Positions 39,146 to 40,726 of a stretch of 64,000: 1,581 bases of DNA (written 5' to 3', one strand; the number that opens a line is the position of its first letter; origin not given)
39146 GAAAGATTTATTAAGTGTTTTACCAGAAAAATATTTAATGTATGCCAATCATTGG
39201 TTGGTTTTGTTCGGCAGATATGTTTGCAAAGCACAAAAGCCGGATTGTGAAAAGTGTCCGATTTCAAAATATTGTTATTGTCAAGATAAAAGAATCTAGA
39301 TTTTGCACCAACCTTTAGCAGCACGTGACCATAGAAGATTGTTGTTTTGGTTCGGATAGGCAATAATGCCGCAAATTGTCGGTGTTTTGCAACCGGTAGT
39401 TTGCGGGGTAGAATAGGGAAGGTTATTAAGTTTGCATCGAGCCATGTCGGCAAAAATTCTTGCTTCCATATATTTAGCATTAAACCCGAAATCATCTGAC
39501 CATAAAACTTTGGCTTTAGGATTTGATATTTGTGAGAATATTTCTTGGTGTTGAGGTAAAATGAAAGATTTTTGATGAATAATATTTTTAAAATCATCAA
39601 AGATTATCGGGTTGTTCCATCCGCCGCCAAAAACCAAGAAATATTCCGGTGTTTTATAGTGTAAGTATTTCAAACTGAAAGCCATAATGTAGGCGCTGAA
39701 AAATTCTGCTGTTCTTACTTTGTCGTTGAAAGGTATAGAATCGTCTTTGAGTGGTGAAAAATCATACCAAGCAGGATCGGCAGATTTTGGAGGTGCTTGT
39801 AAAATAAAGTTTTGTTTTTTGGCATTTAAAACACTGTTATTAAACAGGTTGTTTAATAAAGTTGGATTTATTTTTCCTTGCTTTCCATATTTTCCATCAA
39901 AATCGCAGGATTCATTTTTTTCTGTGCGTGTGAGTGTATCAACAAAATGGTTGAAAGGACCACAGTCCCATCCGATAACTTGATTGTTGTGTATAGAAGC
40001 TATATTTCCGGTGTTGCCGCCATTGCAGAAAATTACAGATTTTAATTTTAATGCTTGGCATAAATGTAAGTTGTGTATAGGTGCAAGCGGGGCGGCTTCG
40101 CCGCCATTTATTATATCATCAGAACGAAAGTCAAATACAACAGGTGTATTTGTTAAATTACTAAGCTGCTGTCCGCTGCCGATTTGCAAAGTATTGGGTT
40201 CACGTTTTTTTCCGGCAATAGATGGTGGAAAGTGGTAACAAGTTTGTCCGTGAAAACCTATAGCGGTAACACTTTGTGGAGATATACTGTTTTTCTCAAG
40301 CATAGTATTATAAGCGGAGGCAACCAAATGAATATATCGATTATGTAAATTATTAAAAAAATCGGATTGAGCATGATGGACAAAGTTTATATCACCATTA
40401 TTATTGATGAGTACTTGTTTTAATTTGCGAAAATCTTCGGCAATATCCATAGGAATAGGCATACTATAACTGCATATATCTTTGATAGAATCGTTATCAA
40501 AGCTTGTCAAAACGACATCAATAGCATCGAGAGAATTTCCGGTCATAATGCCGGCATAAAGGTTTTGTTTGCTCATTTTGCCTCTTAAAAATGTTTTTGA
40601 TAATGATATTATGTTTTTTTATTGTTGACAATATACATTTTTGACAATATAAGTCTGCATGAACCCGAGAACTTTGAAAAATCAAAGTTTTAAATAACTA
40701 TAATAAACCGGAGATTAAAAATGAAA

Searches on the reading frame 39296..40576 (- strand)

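Call 18: search_protein_families(library=ncbifam, proteins=[window:39296-40576:-], max_evalue=1e-10)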
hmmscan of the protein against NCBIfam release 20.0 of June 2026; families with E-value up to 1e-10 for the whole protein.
window:39296-40576:- (426 aa): 14 families
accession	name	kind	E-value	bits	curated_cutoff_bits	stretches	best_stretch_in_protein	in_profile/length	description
NF007139.0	PRK09585.1-3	equivalog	1.4e-60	205.4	367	1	3-405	2-367/370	anhydro-N-acetylmuramic acid kinase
NF007141.0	PRK09585.1-5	equivalog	4.9e-60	203.3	352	1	7-409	6-368/370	anhydro-N-acetylmuramic acid kinase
NF007148.0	PRK09585.3-2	equivalog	3.4e-58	197.2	387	1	3-408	7-385/386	anhydro-N-acetylmuramic acid kinase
NF007138.0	PRK09585.1-1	equivalog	1.7e-45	155.8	588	1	5-409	4-367/370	anhydro-N-acetylmuramic acid kinase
NF007142.0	PRK09585.2-1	equivalog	6.9e-38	130.6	435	1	5-408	4-382/384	anhydro-N-acetylmuramic acid kinase AnmK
NF007144.0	PRK09585.2-3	equivalog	1.3e-35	123.2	436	1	7-346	8-317/358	anhydro-N-acetylmuramic acid kinase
NF007151.0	PRK09585.3-6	equivalog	9.1e-35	120.1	599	1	3-406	11-395/396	anhydro-N-acetylmuramic acid kinase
NF007145.0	PRK09585.2-5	equivalog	7.2e-34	117.7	514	1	9-408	5-378/379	anhydro-N-acetylmuramic acid kinase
NF007146.0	PRK09585.2-6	equivalog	3.4e-32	111.7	440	1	9-411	5-370/391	anhydro-N-acetylmuramic acid kinase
NF007143.0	PRK09585.2-2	equivalog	3.6e-32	111.6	533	1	9-405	5-378/382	anhydro-N-acetylmuramic acid kinase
NF007140.0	PRK09585.1-4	equivalog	1.7e-29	103.1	605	1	4-336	13-325/382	anhydro-N-acetylmuramic acid kinase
NF007149.0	PRK09585.3-4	equivalog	1.2e-28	100.1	616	1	7-340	19-350/399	anhydro-N-acetylmuramic acid kinase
NF007150.0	PRK09585.3-5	equivalog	1.5e-27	96.6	585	1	9-412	7-389/393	anhydro-N-acetylmuramic acid kinase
NF007147.0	PRK09585.3-1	equivalog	2.7e-13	49.6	822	1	102-271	82-242/393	anhydro-N-acetylmuramic acid kinase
